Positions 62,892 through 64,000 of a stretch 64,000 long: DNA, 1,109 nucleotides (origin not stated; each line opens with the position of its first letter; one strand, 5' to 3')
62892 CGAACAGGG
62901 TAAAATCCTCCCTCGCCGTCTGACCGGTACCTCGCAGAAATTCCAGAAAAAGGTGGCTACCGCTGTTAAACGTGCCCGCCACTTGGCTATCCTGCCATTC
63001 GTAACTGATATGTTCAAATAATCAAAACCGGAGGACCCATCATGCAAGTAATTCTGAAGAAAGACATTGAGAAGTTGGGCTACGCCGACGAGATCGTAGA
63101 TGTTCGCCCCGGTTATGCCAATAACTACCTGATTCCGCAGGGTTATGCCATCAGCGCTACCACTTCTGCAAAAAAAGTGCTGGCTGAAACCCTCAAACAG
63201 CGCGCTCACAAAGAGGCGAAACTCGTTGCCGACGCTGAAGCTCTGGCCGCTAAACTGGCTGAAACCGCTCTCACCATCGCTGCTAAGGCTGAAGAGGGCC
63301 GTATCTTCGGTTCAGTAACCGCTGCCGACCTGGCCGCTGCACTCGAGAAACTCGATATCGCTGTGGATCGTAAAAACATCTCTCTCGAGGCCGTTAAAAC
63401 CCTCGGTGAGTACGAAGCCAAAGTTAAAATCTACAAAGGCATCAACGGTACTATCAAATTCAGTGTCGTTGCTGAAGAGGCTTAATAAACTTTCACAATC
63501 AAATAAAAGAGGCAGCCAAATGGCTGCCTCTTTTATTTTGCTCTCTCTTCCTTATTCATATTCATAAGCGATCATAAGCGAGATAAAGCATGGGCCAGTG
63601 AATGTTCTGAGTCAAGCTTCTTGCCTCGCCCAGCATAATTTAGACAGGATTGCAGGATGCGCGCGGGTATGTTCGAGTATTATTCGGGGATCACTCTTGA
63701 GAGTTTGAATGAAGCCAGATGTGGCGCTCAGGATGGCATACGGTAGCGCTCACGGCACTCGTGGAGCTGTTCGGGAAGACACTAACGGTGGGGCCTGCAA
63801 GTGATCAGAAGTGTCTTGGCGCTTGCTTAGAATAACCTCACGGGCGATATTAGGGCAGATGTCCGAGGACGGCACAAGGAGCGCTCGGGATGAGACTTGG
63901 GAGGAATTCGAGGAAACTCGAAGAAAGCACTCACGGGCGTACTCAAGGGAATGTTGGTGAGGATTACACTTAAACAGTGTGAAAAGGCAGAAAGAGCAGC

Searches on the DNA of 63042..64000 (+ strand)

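Call 5: search_rna_families(source=window, start=63400, end=64000, threshold=evalue, max_evalue=10, show_alignments=3)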
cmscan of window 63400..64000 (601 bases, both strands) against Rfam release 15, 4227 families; matches with E-value up to 10: 25.
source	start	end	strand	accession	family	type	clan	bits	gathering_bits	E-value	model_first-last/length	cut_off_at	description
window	63499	63621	-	RF02346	ar35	Gene; sRNA;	-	27.1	45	0.0038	1-144/144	no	Alphaproteobacterial sRNA ar35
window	63441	63534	+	RF02379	csRNA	Gene; sRNA;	-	27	57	0.23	1-93/93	no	Cia-dependent small RNA csRNA1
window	63470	63538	+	RF02432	SpF25_sRNA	Gene; sRNA;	-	26.4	48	0.044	1-102/102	no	Streptococcus sRNA SpF25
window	63458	63540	+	RF02059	STnc50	Gene; sRNA;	-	24.3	55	0.1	1-84/84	no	Salmonella enterica sRNA STnc40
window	63426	63588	-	RF03532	SQ2397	Cis-reg;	-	23.7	100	0.061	1-243/243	no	Cis-regulator of HTH transcription factor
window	63497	63565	-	RF02029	sraA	Gene; sRNA;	-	23.7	56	0.28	1-95/95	no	sraA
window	63472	63532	+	RF02844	RefA9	Gene; antisense;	-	22.7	49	0.46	1-64/64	no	Enterococcus sRNA A9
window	63477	63536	+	RF02057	STnc40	Gene; sRNA;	-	22.3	45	0.21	1-70/70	no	Salmonella enterica sRNA STnc40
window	63495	63608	+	RF01808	MicX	Gene; sRNA;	-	20.8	75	0.027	1-194/194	no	MicX Vibrio cholerae sRNA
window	63420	63570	-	RF01256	snR43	Gene; snRNA; snoRNA; HACA-box;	CL00027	20.7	60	0.047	1-207/207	no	Small nucleolar RNA snR43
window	63406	63539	+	RF04182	GibS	Gene; sRNA;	-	20.5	115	2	1-142/142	no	GibS sRNA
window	63498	63542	+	RF03360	mir-3156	Gene; miRNA;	-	20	76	0.32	1-77/77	no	mir-3156 microRNA precursor family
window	63505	63573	-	RF02057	STnc40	Gene; sRNA;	-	19.9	45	0.8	1-70/70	no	Salmonella enterica sRNA STnc40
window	63499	63540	-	RF03664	MIR6288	Gene; miRNA;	-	19.8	74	0.34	1-92/92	no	MIR6288 microRNA precursor family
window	63482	63532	-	RF02527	SSRC38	Gene; sRNA;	-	19.8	80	0.43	1-166/166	no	Streptococcus sRNA SSRC38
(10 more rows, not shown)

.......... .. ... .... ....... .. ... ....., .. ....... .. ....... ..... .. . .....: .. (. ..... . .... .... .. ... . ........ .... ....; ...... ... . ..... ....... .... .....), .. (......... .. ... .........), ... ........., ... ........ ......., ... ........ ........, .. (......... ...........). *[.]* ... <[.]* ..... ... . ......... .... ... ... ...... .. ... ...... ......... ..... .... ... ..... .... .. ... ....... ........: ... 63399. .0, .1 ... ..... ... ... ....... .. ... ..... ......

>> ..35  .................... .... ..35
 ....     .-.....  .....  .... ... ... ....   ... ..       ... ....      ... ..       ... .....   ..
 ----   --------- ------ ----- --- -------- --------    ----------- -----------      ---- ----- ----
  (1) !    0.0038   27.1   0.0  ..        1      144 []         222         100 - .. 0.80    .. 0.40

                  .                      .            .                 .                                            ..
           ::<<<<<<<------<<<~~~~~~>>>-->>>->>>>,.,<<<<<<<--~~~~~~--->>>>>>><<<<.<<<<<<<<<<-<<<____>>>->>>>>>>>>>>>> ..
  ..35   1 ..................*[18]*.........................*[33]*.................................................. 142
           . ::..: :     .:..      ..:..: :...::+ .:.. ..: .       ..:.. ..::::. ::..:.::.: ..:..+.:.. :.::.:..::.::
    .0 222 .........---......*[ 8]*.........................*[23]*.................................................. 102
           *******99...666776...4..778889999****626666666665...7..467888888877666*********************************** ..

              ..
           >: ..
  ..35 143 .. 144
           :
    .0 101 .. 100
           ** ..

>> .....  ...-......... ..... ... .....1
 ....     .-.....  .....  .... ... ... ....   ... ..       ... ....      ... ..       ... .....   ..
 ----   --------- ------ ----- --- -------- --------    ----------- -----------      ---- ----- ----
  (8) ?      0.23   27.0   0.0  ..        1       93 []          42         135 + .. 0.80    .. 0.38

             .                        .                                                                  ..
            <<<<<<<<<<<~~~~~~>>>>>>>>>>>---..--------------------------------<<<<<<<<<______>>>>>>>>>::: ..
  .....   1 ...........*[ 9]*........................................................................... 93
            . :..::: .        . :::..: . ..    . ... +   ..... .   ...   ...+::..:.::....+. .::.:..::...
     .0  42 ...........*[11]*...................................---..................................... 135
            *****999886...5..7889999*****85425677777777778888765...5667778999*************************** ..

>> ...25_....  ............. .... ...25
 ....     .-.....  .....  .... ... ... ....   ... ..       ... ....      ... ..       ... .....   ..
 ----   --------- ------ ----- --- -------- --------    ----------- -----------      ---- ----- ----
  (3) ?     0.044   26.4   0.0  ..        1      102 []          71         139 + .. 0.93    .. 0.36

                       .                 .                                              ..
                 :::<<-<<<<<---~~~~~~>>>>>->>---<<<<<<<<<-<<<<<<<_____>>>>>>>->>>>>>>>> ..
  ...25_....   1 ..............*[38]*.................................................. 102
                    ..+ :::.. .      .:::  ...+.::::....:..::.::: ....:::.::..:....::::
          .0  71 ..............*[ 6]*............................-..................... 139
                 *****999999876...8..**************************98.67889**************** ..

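Call 10: search_rna_families(source=L009, start=10400, end=11300, threshold=evalue, max_evalue=10, show_alignments=2)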
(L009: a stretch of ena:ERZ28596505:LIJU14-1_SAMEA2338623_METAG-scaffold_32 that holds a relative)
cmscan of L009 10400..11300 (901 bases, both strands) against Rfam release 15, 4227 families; matches with E-value up to 10: 22.
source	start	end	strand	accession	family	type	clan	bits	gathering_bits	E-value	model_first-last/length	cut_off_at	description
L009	10458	10580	-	RF02346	ar35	Gene; sRNA;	-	27.1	45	0.0057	1-144/144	no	Alphaproteobacterial sRNA ar35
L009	10429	10497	+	RF02432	SpF25_sRNA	Gene; sRNA;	-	26.4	48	0.066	1-102/102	no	Streptococcus sRNA SpF25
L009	10418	10493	+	RF02379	csRNA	Gene; sRNA;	-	26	57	0.52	1-93/93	no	Cia-dependent small RNA csRNA1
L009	10417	10499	+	RF02059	STnc50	Gene; sRNA;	-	24.3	55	0.15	1-84/84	no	Salmonella enterica sRNA STnc40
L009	10456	10524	-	RF02029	sraA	Gene; sRNA;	-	23.7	56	0.43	1-95/95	no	sraA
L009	10436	10495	+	RF02057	STnc40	Gene; sRNA;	-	22.3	45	0.32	1-70/70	no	Salmonella enterica sRNA STnc40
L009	10454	10567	+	RF01808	MicX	Gene; sRNA;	-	20.8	75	0.04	1-194/194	no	MicX Vibrio cholerae sRNA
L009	10457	10501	+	RF03360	mir-3156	Gene; miRNA;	-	20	76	0.48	1-77/77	no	mir-3156 microRNA precursor family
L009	10464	10532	-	RF02057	STnc40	Gene; sRNA;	-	19.9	45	1.2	1-70/70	no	Salmonella enterica sRNA STnc40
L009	10458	10499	-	RF03664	MIR6288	Gene; miRNA;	-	19.8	74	0.51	1-92/92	no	MIR6288 microRNA precursor family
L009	10441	10491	-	RF02527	SSRC38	Gene; sRNA;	-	19.8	80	0.64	1-166/166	no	Streptococcus sRNA SSRC38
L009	10400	10498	+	RF04182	GibS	Gene; sRNA;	-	19.7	115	4.2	68-142/142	5'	GibS sRNA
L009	10460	10493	+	RF02083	OrzO-P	Gene; antitoxin;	-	19.1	60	2.5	42-76/76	no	OrzO-P RNA antitoxin family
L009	10400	10547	-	RF03532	SQ2397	Cis-reg;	-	18.2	100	1.4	1-228/243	3'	Cis-regulator of HTH transcription factor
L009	10462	10534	-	RF01664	ceN101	Gene; snRNA; snoRNA; HACA-box;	-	17.9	70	2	1-128/128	no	Caenorhabditis snoRNA ceN101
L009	10433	10509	+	RF03533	SQ1002_RNA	Gene; sRNA;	-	15.9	128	0.88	38-118/237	no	Clostridioides difficile sRNA SQ1002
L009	10456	10502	+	RF04258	mir-994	Gene; miRNA;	-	15.8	93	6.4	1-81/81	no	mir-994 microRNA precursor family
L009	10400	10503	-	RF01808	MicX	Gene; sRNA;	-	15.4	75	1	1-123/194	3'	MicX Vibrio cholerae sRNA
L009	11119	11146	-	RF00756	mir-299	Gene; miRNA;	-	14.7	67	9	1-63/63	no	mir-299 microRNA precursor family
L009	11119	11146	+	RF00756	mir-299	Gene; miRNA;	-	14.7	67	9.1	1-63/63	no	mir-299 microRNA precursor family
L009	11109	11261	+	RF01808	MicX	Gene; sRNA;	-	13.3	75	3.9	1-194/194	no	MicX Vibrio cholerae sRNA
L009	10498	10613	-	RF00392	SNORA5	Gene; snRNA; snoRNA; HACA-box;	CL00024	12.9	30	8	1-134/134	no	Small nucleolar RNA SNORA5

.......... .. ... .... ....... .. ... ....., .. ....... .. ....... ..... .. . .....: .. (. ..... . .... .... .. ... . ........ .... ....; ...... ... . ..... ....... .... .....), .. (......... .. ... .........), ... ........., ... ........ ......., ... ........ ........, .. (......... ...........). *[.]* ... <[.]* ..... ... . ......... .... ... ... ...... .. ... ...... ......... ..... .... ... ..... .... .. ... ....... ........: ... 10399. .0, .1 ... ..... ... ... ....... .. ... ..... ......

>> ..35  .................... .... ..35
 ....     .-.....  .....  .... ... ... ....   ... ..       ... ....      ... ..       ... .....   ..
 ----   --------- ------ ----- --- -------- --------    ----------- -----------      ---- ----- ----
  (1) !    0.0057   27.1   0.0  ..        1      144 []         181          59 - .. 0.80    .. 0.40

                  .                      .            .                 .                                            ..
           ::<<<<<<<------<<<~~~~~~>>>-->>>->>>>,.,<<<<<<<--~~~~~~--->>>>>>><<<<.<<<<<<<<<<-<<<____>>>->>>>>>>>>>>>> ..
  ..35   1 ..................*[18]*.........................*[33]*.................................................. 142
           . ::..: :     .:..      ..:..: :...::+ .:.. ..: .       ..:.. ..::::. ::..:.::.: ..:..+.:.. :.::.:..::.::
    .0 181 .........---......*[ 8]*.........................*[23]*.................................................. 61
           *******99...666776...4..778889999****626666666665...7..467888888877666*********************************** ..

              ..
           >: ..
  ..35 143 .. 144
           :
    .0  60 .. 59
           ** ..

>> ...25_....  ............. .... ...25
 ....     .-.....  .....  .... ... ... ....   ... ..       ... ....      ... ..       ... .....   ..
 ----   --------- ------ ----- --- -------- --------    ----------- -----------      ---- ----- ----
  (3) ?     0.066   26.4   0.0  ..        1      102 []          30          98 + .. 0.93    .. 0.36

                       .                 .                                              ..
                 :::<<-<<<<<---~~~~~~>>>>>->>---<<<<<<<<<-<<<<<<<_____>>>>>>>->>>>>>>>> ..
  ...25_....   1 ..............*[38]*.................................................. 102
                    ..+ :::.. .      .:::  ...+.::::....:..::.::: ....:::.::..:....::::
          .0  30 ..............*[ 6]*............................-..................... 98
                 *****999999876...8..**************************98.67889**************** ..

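Call 55: search_dna_similar(query=L007:10500-11195:+, collection=plasmids, mode=distant, max_evalue=0.001, max_rows=5)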
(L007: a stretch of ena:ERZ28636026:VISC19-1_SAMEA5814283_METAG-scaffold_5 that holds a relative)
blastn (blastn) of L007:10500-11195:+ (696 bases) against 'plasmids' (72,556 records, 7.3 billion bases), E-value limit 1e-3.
No match.

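Call 56: search_dna_similar(query=L007:10500-11195:+, collection=phages, mode=distant, max_evalue=0.001, max_rows=5)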
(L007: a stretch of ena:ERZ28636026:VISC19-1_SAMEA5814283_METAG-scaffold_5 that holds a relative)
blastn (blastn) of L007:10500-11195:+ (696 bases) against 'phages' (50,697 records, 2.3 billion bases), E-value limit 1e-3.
No match.

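Call 58: search_rna_families(sources=[L091, L092, L097, L110, L006, L007], threshold=gathering)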
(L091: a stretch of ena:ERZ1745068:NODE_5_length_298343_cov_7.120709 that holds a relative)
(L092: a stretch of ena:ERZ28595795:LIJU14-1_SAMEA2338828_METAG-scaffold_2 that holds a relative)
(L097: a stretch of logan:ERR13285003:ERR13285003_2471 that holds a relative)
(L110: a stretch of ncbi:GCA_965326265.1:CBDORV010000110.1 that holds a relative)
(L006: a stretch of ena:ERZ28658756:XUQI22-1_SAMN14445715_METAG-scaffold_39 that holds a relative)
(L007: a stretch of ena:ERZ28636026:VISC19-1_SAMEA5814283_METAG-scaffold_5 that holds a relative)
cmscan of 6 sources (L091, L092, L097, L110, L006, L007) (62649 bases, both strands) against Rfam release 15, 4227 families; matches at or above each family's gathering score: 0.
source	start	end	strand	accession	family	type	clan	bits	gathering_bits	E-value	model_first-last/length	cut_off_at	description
